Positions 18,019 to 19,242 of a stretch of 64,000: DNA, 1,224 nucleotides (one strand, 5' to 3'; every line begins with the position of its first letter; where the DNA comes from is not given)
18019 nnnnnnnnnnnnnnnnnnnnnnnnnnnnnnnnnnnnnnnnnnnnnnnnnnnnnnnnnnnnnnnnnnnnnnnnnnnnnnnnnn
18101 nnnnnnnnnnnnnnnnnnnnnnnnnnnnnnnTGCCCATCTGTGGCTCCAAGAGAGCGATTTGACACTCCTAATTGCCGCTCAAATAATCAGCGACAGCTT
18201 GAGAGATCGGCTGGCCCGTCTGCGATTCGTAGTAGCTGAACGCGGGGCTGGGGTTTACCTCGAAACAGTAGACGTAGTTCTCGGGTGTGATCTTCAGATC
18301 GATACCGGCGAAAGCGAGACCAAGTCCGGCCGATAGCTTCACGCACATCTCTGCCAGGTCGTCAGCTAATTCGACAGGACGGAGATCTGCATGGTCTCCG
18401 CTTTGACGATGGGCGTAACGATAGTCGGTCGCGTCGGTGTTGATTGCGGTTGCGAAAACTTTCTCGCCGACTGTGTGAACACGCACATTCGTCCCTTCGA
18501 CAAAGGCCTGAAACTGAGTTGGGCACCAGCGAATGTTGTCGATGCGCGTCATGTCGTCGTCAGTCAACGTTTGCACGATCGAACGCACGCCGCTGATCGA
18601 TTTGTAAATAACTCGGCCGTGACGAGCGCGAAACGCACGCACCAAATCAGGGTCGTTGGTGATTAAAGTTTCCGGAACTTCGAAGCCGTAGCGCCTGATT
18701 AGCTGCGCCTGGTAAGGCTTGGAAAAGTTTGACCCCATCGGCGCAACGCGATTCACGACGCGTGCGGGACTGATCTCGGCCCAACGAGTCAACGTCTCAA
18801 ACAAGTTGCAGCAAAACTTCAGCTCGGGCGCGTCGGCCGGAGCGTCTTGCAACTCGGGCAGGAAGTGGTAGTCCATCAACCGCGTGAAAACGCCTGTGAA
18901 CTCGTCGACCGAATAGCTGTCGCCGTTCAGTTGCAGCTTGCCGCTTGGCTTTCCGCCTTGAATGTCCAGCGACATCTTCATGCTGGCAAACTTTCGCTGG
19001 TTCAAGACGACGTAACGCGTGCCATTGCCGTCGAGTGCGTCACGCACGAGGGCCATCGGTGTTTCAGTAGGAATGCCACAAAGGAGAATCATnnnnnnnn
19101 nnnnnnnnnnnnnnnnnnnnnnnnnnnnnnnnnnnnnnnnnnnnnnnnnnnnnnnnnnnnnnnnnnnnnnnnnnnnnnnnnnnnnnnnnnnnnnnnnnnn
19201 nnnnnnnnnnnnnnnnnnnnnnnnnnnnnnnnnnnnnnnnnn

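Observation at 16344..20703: Sigma-54-driven K/E-repeat protein, live and dead ATP-grasp paralogues and a hybrid kinase: candidate undescribed protein-modification system inside the pilus cluster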

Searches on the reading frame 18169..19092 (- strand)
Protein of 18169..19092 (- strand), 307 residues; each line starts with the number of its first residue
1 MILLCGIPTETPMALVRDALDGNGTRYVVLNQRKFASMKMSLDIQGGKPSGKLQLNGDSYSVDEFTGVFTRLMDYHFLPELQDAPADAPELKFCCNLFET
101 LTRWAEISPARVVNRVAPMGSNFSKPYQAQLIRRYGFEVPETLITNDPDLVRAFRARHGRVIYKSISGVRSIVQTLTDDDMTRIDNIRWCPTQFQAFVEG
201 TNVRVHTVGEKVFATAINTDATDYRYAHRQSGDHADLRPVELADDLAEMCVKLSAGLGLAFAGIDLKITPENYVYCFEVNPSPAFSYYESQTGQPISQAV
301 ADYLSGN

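Call 3: search_protein_families(library=pfam, proteins=[window:18169-19092:-], max_evalue=1)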
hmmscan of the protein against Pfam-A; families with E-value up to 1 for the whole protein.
window:18169-19092:- (307 aa): 6 families
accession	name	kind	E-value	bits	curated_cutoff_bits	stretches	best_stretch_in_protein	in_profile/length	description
PF08443.16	RimK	-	8.7e-09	35.7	21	1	129-303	8-187/188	RimK-like ATP-grasp domain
PF02655.19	ATP-grasp_3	-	3e-06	27.9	23.2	1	130-281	9-155/160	ATP-grasp domain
PF14398.11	ATPgrasp_YheCD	-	0.0012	18.6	26.8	1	213-294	153-239/255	YheC/D like ATP-grasp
PF02955.21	GSH-S_ATP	-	0.0086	16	23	1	139-265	12-150/175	Prokaryotic glutathione synthetase, ATP-grasp domain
PF07478.18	Dala_Dala_lig_C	-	0.022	14.7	24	1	201-286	94-179/204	D-ala D-ala ligase C-terminus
PF14397.11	ATPgrasp_ST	-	0.29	10.7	31.4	0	240-293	212-266/278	Sugar-transfer associated ATP-grasp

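Call 4: search_protein_families(library=ncbifam, proteins=[window:18169-19092:-], max_evalue=1)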
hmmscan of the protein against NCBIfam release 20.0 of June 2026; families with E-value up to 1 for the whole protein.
window:18169-19092:- (307 aa): 13 families
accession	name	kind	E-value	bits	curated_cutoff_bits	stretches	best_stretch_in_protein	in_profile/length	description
TIGR04187.1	GRASP_SAV_5884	subfamily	2.6e-37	128.7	350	1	37-304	38-311/312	ATP-grasp ribosomal peptide maturase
TIGR04184.1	ATPgraspMvdD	equivalog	2.2e-27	96.1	475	1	14-304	14-319/321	MvdD family ATP-grasp ribosomal peptide maturase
TIGR04185.1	ATPgraspMvdC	equivalog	2.2e-26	92.8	425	1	15-304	15-316/318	MvdC family ATP-grasp ribosomal peptide maturase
TIGR00768.1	rimK_fam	subfamily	6.5e-15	55.2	143.4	1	101-303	64-275/276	RimK family alpha-L-glutamate ligase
NF040720.1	MptN_Meth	equivalog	1.1e-10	41.1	350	1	110-302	87-288/291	tetrahydromethanopterin:alpha-L-glutamate ligase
TIGR02144.1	LysX_arch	equivalog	9.7e-07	28.1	275.6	1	193-304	166-275/281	lysine biosynthesis protein LysX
NF007764.0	PRK10446.1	equivalog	3.6e-05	23.2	331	1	128-303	103-285/300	30S ribosomal protein S6--L-glutamate ligase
TIGR04192.1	GRASP_w_spasm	equivalog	0.00081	18.8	230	1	133-304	135-318/318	grasp-with-spasm system ATP-grasp peptide maturase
NF003573.0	PRK05246.1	equivalog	0.0033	16.3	272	1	134-175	130-173/316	glutathione synthase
NF005315.0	PRK06849.1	equivalog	0.0076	15.3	406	1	128-211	120-207/389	hypothetical protein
TIGR01380.1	glut_syn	equivalog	0.012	14.6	299.05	1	138-177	133-174/312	glutathione synthase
TIGR04356.1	grasp_GAK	hypoth_equivalog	0.013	14.6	300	1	135-303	110-282/287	GAK system ATP-grasp enzyme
TIGR03103.1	trio_acet_GNAT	equivalog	0.016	13.8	569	1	128-219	301-398/547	N-acetylglutaminylglutamine synthetase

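Call 5: search_solved_structures(query=window:18169-19092:-, max_evalue=0.01, show_alignments=2)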
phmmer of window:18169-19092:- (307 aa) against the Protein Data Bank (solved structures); distinct sequences matched with E-value up to 0.01: 8.
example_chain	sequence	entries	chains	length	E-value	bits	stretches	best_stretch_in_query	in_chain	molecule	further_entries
7drm_A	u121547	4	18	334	1.7e-25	93.1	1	100-302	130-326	ATP-grasp domain-containing protein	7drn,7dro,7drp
5ig9_A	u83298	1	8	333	2.4e-20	76.2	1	14-304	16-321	ATP grasp ligase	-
5ig8_A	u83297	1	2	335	6.9e-20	74.7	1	16-304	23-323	ATP grasp ligase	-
7mgv_A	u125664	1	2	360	8e-18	67.9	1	16-304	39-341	CdnC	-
7m4s_A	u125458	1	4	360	9.7e-18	67.6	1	70-305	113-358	AMdnB protein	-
9bou_A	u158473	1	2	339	1.1e-13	54.3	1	112-305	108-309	MvdD-like pre-ATP grasp domain-containing protein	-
7qyr_A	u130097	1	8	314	4.6e-05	26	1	122-306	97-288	Probable alpha-L-glutamate ligase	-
7qys_A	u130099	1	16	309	0.0013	21.3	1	119-306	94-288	Probable alpha-L-glutamate ligase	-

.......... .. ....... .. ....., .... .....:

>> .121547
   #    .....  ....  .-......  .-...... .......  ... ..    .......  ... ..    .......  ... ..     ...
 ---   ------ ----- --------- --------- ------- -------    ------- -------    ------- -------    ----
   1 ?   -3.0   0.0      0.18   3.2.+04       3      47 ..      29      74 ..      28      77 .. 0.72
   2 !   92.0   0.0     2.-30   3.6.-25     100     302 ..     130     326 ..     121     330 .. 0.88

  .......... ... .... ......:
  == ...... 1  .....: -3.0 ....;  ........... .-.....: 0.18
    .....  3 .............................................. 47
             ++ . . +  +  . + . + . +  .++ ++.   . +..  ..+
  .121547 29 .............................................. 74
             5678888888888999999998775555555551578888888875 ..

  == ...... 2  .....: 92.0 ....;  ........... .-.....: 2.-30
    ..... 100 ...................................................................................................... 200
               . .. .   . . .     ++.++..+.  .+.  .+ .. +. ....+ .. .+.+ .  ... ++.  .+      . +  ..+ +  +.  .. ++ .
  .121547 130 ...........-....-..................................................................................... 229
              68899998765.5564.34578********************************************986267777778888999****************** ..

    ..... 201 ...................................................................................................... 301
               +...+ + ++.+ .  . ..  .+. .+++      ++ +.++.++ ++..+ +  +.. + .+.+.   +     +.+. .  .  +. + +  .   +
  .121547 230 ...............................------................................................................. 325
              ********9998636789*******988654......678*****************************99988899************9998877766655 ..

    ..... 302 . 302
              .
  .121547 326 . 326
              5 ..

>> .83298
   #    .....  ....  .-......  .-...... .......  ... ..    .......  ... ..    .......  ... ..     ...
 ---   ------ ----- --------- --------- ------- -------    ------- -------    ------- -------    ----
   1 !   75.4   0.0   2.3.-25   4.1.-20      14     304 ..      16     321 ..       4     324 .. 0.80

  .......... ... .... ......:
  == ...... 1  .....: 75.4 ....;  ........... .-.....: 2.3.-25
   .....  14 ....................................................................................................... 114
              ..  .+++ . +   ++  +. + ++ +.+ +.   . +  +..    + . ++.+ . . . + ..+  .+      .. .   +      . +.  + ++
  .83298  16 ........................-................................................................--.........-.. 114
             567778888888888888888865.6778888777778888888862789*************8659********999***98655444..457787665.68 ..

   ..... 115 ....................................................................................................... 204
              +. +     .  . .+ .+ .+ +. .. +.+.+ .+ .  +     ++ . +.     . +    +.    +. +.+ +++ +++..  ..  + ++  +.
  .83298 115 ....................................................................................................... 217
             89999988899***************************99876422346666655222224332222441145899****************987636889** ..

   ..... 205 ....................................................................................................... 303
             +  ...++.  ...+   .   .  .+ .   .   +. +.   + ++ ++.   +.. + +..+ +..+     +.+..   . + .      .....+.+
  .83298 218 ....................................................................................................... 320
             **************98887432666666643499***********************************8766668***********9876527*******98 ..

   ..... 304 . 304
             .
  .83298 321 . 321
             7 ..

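Call 8: find_homologous_proteins(query=window:18169-19092:-, max_evalue=1e-10)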
Query window:18169-19092:- (307 aa): 6575 proteins with E <= 1e-10 among 8000 candidates; the best 120 are listed.
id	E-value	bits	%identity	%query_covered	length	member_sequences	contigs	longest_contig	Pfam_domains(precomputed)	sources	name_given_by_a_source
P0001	1.4e-206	702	100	100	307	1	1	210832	PF08443.17,PF02655.20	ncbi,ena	-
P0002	1.8e-205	699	99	100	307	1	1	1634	PF08443.17,PF02655.20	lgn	-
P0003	6.6e-205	697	99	100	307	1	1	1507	PF08443.17,PF02655.20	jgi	jgi:hypothetical protein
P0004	5.7e-199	677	96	100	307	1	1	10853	PF08443.17,PF02655.20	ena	-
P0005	1.0e-194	664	94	100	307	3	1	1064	PF08443.17,PF02655.20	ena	-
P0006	1.1e-194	663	94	100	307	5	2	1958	PF08443.17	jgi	jgi:hypothetical protein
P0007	1.5e-194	663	99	96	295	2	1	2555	PF08443.17,PF02655.20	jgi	-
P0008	1.3e-193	660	93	100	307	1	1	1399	PF08443.17,PF02655.20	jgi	jgi:hypothetical protein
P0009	1.9e-193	659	94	100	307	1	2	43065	PF08443.17,PF02655.20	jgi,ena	-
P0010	9.6e-193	657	93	100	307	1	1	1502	PF08443.17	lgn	-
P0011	1.3e-192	657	93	100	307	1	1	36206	PF08443.17,PF02655.20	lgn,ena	-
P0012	1.3e-192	657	93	100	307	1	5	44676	PF08443.17,PF02655.20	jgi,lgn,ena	-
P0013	2.5e-192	656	93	100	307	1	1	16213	PF08443.17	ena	-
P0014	8.9e-192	654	93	100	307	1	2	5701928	PF08443.17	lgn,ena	-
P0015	9.1e-192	654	93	100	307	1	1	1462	PF08443.17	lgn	-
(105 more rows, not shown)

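Call 11: find_related_loci(query=A1, collection=genome_contigs, flank=7000)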
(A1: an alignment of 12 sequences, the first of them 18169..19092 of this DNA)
Query A1 (307 aa) in genome_contigs; peptide patterns used: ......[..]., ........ (x = any residue, [..] = any of these).
205 stretches matched a pattern; 119 encode a relative of the query (tblastn E <= 1e-3); the best 80 are kept; 80 distinct loci.
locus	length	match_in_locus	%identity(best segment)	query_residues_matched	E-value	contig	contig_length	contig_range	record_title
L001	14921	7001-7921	98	1-307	0e+0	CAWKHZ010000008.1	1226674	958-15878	MAG: uncultured Acidobacteriota bacterium isolate MFD02840.bin.1.73 genome assembly, contig: contig_54991, whole genome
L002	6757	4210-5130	90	1-307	0e+0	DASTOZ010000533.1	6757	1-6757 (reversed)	MAG TPA_asm: Pyrinomonadaceae bacterium isolate SMAG_U2184 k141_1121904, whole genome shotgun sequence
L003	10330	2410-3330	90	1-307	0e+0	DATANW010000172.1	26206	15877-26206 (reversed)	MAG TPA_asm: Pyrinomonadaceae bacterium isolate SMAG_U7029 k141_470484, whole genome shotgun sequence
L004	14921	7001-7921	89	1-307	0e+0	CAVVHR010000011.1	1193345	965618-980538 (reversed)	MAG: uncultured Acidobacteriota bacterium isolate MFD02840.bin.2.217 genome assembly, contig: contig_95243, whole genome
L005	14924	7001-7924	84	1-307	0e+0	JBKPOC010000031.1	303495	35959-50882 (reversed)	MAG: Acidobacteriota bacterium isolate GS_HAYS_MAG_00024 GS_HAYS_000000893096, whole genome shotgun sequence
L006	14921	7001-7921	91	1-307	0e+0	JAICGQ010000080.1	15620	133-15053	MAG: Pyrinomonadaceae bacterium isolate CK_bin.6 k141_520953_length_15620_cov_14.7210, whole genome shotgun sequence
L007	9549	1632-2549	85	1-306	0e+0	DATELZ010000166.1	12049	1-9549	MAG TPA_asm: Pyrinomonadaceae bacterium isolate SMAG_U8929 k141_1096926, whole genome shotgun sequence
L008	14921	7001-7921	84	1-307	0e+0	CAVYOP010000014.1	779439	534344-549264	MAG: uncultured Acidobacteriota bacterium isolate MFD09212.bin.2.143 genome assembly, contig: contig_9831, whole genome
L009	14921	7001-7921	81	1-307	1e-178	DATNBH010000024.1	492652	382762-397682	MAG TPA_asm: Pyrinomonadaceae bacterium isolate SMAG_U11183 k141_3366764, whole genome shotgun sequence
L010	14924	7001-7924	79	1-307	8e-172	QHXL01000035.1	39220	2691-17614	MAG: Acidobacteria bacterium isolate gp4 AA21 14_0903_02_30cm_scaffold_11019_curated, whole genome shotgun sequence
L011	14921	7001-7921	77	1-307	8e-170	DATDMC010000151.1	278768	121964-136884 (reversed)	MAG TPA_asm: Pyrinomonadaceae bacterium isolate SMAG_U400 k141_788238, whole genome shotgun sequence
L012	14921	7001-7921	72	1-307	6e-151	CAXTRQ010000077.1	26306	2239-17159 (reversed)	MAG TPA_asm: uncultured Pyrinomonadaceae bacterium isolate public_SRR14721960_metawrap_bin.1 genome assembly, contig: pu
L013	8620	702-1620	69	1-306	2e-141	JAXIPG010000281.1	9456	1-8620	MAG: Terrimicrobiaceae bacterium isolate Fractures_MAG_13 c_000000038032, whole genome shotgun sequence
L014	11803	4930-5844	65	1-305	4e-136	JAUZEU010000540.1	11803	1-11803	MAG: Bryobacterales bacterium isolate BP_13 scaffold_1809289, whole genome shotgun sequence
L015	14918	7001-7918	63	1-307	2e-134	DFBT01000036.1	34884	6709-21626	MAG TPA_asm: candidate division WOR-3 bacterium UBA3073 UBA3073_contig_2021, whole genome shotgun sequence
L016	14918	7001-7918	63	1-307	2e-133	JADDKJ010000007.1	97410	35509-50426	MAG: Gammaproteobacteria bacterium isolate bin1 7, whole genome shotgun sequence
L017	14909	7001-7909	62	1-304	4e-131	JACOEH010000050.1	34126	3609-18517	MAG: Nitrospira sp. isolate S1bin.12 NODE_412_length_34126_cov_30.805641, whole genome shotgun sequence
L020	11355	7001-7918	61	1-306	3e-130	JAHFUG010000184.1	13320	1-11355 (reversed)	MAG: Blastocatellia bacterium isolate nzgw74 NODE_333_length_13321_cov_9.263258, whole genome shotgun sequence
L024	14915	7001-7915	60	1-305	2e-128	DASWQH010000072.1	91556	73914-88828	MAG TPA_asm: Pyrinomonadaceae bacterium isolate SMAG_U3489 k141_2009110, whole genome shotgun sequence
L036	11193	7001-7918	58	1-306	2e-124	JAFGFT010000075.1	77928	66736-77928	MAG: Dehalococcoidia bacterium isolate Zod_Metabat.1332 k87_13119007, whole genome shotgun sequence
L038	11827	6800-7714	61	1-306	3e-123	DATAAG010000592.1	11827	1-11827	MAG TPA_asm: Longimicrobium sp. isolate SMAG_U6666 k141_3550750, whole genome shotgun sequence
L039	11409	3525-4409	62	1-296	2e-122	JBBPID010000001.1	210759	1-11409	MAG: Acidobacteriota bacterium isolate BPF5-02-03_bin_1 NODE_1_length_210759_cov_10.179261, whole genome shotgun sequenc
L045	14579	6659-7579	59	1-307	6e-121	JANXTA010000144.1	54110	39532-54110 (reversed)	MAG: Betaproteobacteria bacterium isolate 338R_metabat_123 338R_k141_1121780, whole genome shotgun sequence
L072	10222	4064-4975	53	1-305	3e-106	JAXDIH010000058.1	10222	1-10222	MAG: Thermoleophilaceae bacterium isolate BP_543 scaffold_1032687, whole genome shotgun sequence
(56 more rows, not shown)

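Call 50: search_protein_families(library=pfam, proteins=[L015:4728-6155:+, L016:4753-6174:+, L017:4675-6174:+, L024:3071-5824:+, L036:4071-6119:+, L038:305-5806:+, L039:856-2802:+, L045:4160-5830:+, L072:1261-3360:+, L020:4683-6077:+], max_evalue=0.01)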
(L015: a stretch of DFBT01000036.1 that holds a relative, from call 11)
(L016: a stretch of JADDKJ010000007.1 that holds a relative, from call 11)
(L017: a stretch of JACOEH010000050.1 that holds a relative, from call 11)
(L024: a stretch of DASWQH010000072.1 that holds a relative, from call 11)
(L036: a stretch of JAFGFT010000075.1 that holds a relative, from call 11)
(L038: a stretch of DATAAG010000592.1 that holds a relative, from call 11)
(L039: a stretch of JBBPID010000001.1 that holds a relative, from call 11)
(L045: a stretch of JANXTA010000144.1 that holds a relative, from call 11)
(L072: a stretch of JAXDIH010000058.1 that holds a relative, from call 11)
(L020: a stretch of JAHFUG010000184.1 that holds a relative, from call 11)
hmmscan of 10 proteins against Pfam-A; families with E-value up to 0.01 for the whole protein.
L015:4728-6155:+ (476 aa): 3 families
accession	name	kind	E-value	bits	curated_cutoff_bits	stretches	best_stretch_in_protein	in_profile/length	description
PF25608.1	NAL1_N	-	7.1e-06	26.1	27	1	2-70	4-70/80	NARROW LEAF 1 N-terminal domain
PF05579.19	Peptidase_S32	-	0.002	17.8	24.7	1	279-324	204-249/297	Equine arteritis virus serine endopeptidase S32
PF02934.20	GatB_N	-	0.0024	17.6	23.4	1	322-375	191-241/277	GatB/GatE catalytic domain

L016:4753-6174:+ (474 aa): 0 families

L017:4675-6174:+ (500 aa): 1 family
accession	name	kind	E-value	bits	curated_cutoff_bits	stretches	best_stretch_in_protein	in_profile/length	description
PF01453.30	B_lectin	-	1.6e-05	25.8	32.4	0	23-77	16-75/105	D-mannose binding lectin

L024:3071-5824:+ (918 aa): 1 family
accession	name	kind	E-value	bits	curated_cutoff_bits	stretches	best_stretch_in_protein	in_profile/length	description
PF00082.27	Peptidase_S8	-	3.3e-14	53.3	21.8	1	231-489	47-273/288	Subtilase family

L036:4071-6119:+ (683 aa): 3 families
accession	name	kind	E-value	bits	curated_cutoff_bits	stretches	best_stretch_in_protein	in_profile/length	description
PF25608.1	NAL1_N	-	0.0035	17.5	27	0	19-51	20-51/80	NARROW LEAF 1 N-terminal domain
PF05579.19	Peptidase_S32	-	0.0039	16.9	24.7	1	275-322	203-250/297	Equine arteritis virus serine endopeptidase S32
PF25819.1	Nal1_C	-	0.0055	16.3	26.1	0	210-289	141-212/268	Nal1 C-terminal domain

L038:305-5806:+ (1834 aa): 5 families
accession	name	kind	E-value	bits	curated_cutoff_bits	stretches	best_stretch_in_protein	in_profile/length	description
PF01833.30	TIG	-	9.3e-64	211.9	20.9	7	1292-1368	1-83/84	IPT/TIG domain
PF20144.5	TIG_SUH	-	3e-10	40.6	24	0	1480-1527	9-56/94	TIG domain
PF10342.15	Kre9_KNH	-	2e-08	35.3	24.6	0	132-189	2-65/94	Kre9/KNH-like N-terminal Ig-like domain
PF17957.7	Big_7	-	0.0013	19.7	24.1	1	21-70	1-47/70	Bacterial Ig domain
PF06630.16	Exonuc_VIII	-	0.0018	18.6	25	0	80-160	86-168/203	Enterobacterial exodeoxyribonuclease VIII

L039:856-2802:+ (649 aa): 1 family
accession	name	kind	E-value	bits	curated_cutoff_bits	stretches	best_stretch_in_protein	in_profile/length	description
PF00082.27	Peptidase_S8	-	7.1e-13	48.9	21.8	1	216-469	51-274/288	Subtilase family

L045:4160-5830:+ (557 aa): 1 family
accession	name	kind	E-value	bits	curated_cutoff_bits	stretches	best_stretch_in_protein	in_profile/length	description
PF05579.19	Peptidase_S32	-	0.00074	19.2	24.7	1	269-304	202-237/297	Equine arteritis virus serine endopeptidase S32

L072:1261-3360:+ (700 aa): 1 family
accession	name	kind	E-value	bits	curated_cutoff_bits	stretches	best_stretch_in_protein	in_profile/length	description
PF00082.27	Peptidase_S8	-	2.1e-12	47.4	21.8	1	255-511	43-273/288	Subtilase family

L020:4683-6077:+ (465 aa): 0 families

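Call 51: search_protein_families(library=padloc, proteins=[window:18172-19092:-], max_evalue=0.01)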
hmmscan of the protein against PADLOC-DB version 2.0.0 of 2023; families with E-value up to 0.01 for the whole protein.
window:18172-19092:- (307 aa): 0 families
